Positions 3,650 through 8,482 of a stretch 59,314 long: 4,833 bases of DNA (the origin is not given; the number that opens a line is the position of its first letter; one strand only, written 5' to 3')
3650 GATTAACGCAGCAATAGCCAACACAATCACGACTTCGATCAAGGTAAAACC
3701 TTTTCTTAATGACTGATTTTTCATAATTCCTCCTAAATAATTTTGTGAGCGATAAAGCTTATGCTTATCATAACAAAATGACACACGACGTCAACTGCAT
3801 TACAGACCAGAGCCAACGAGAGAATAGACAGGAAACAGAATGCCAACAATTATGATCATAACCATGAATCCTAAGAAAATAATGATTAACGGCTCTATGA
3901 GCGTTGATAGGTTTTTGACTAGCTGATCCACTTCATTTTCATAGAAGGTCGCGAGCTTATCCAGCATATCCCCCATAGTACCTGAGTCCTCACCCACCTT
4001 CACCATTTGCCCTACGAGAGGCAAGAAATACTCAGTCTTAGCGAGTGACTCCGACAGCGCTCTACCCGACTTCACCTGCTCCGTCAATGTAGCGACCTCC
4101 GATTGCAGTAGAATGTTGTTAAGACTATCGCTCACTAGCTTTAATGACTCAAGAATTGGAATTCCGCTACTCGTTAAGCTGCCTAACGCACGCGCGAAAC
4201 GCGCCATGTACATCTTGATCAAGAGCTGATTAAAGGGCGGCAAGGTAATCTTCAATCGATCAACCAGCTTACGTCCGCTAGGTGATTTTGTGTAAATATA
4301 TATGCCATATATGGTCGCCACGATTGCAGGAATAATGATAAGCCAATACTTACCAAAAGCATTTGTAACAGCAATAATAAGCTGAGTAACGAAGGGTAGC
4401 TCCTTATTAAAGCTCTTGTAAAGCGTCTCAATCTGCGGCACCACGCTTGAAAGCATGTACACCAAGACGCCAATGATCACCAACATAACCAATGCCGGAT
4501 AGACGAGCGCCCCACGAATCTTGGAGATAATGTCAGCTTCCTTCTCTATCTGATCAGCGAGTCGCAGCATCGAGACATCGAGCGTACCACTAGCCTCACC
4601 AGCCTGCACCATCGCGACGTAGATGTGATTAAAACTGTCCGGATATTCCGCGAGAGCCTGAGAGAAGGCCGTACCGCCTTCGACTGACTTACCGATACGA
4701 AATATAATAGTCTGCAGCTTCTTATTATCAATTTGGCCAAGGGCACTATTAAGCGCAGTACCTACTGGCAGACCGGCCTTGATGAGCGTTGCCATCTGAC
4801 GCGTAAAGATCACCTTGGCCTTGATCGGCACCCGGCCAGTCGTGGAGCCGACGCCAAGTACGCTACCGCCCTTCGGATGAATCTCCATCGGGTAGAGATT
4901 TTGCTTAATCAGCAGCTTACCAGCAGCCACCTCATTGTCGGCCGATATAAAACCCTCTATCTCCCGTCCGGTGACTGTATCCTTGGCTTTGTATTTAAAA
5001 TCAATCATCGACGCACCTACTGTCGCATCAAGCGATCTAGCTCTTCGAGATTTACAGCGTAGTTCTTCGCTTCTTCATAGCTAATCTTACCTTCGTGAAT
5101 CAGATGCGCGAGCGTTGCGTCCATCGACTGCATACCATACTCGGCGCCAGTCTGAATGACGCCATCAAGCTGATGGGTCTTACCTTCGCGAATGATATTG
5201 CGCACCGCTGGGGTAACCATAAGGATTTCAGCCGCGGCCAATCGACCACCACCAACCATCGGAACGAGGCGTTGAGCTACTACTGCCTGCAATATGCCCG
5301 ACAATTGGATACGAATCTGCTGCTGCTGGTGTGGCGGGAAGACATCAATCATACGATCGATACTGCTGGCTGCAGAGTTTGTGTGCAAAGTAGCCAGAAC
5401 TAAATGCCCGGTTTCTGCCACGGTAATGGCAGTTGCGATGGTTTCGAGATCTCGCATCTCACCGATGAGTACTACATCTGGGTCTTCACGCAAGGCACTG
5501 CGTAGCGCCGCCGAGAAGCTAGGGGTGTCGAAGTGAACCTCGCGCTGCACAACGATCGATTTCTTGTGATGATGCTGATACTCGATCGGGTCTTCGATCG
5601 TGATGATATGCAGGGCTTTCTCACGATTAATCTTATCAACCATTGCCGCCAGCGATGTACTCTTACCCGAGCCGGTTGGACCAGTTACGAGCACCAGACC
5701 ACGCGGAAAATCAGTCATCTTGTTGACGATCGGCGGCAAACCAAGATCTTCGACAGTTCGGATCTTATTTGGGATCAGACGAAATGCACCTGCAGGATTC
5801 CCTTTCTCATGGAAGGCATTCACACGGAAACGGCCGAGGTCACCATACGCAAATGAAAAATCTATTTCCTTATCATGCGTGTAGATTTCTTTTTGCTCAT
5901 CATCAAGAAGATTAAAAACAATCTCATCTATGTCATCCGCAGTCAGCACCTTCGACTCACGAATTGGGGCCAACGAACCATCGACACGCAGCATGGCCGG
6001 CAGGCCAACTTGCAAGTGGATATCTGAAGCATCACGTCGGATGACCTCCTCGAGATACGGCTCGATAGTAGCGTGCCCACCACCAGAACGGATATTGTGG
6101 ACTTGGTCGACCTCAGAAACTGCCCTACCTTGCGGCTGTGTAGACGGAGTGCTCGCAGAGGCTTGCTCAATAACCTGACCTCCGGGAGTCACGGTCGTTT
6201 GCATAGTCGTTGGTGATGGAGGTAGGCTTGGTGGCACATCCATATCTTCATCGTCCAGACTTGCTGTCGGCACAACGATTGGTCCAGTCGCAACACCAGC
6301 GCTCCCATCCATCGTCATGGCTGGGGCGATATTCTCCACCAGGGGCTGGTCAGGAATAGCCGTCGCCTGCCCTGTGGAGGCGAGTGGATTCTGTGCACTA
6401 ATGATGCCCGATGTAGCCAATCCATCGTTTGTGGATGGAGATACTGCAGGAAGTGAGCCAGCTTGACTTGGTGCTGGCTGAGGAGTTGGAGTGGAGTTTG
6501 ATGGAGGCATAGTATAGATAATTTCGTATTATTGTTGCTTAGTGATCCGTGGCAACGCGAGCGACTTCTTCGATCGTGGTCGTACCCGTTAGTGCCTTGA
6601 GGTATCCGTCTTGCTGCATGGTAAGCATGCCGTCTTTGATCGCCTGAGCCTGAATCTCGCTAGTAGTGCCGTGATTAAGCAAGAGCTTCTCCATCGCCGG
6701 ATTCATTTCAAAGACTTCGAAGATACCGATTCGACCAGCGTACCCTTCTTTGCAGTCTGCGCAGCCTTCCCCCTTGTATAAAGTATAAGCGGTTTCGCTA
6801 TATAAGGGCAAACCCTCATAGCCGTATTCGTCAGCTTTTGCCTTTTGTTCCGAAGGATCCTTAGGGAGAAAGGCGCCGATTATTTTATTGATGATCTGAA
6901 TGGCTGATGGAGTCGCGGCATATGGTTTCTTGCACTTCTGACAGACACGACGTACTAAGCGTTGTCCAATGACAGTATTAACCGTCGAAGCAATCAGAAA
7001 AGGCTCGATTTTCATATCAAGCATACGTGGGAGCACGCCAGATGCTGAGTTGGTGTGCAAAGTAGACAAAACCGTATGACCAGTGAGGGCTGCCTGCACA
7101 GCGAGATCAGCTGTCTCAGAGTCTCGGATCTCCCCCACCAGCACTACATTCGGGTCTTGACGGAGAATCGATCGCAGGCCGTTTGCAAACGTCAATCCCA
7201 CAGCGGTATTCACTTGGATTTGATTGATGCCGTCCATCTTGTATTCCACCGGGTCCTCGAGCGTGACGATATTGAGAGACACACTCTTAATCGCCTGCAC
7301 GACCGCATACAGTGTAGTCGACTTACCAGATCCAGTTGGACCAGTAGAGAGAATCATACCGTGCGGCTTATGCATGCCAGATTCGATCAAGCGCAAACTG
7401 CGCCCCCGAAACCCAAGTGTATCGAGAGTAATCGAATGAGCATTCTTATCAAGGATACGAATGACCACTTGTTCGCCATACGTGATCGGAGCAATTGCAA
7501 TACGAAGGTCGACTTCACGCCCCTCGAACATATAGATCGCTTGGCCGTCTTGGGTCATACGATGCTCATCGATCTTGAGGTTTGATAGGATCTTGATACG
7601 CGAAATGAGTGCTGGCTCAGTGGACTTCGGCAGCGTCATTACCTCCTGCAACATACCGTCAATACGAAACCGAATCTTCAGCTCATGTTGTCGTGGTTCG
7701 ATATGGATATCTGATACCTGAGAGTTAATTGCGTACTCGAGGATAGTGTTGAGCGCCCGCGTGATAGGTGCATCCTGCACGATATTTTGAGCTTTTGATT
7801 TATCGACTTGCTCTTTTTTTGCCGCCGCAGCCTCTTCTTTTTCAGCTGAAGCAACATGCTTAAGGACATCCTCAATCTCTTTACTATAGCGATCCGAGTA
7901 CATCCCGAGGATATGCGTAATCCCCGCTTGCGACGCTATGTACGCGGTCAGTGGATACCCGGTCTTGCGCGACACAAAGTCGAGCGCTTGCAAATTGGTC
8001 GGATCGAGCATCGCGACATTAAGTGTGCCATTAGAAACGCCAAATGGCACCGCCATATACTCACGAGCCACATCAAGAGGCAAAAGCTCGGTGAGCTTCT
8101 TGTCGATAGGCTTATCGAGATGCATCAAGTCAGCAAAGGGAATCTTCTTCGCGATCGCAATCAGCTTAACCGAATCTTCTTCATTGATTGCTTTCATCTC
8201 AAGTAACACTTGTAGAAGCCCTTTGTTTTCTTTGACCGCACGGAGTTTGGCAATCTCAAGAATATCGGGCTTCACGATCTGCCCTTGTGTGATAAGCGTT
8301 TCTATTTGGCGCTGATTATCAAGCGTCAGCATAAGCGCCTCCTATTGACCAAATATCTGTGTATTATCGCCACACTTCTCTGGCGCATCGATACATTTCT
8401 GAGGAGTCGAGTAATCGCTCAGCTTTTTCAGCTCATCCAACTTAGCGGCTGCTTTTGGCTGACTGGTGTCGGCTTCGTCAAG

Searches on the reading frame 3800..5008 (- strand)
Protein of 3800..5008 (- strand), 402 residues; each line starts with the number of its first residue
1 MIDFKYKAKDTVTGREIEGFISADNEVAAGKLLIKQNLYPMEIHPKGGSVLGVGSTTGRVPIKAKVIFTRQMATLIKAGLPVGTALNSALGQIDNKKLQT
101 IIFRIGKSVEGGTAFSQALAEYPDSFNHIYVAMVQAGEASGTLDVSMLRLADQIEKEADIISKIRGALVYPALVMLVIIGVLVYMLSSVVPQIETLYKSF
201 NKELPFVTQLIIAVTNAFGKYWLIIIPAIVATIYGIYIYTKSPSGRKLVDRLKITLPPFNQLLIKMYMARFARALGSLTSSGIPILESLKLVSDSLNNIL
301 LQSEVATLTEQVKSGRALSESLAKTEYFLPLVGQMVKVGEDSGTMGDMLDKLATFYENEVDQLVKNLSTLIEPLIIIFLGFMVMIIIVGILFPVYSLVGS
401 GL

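Call 76: search_protein_families(library=pfam, proteins=[window:3800-5008:-], max_evalue=0.00001)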
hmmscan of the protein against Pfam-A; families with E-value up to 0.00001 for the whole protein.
window:3800-5008:- (402 aa): 1 family
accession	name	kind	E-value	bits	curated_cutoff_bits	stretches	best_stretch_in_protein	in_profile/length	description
PF00482.28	T2SSF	-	2.1e-59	199.4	25.2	2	271-393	1-125/125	Type II secretion system (T2SS), protein F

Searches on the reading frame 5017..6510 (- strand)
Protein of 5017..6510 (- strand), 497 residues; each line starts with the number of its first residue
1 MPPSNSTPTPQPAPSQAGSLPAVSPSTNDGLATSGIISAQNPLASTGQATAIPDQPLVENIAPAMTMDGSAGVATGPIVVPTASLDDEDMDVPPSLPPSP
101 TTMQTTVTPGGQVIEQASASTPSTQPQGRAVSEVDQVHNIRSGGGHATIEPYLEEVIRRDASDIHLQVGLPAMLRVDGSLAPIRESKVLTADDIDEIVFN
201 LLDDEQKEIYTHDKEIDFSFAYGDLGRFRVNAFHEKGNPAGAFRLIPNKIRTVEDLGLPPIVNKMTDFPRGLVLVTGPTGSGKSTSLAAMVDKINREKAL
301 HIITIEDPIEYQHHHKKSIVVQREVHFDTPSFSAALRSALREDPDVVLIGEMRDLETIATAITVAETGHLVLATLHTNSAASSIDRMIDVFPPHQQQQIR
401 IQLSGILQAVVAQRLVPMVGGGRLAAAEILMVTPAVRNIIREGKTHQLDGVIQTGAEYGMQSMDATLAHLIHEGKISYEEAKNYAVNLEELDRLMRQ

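Call 76: search_protein_families(library=pfam, proteins=[window:5017-6510:-], max_evalue=0.00001)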
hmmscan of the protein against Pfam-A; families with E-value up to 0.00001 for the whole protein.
window:5017-6510:- (497 aa): 1 family
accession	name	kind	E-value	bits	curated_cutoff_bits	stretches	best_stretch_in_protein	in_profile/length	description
PF00437.27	T2SSE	-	8e-52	176.5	24.9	1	148-417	11-279/370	Type II/IV secretion system protein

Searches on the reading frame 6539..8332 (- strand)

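Call 76: search_protein_families(library=pfam, proteins=[window:6539-8332:-], max_evalue=0.00001)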
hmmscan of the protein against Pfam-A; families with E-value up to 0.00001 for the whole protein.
window:6539-8332:- (597 aa): 2 families
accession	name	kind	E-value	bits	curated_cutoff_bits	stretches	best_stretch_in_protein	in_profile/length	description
PF00437.27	T2SSE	-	3.1e-123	411.5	24.9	1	186-592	4-370/370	Type II/IV secretion system protein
PF05157.20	MshEN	-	1.4e-15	57.5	23.1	1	73-147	10-85/90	MshEN domain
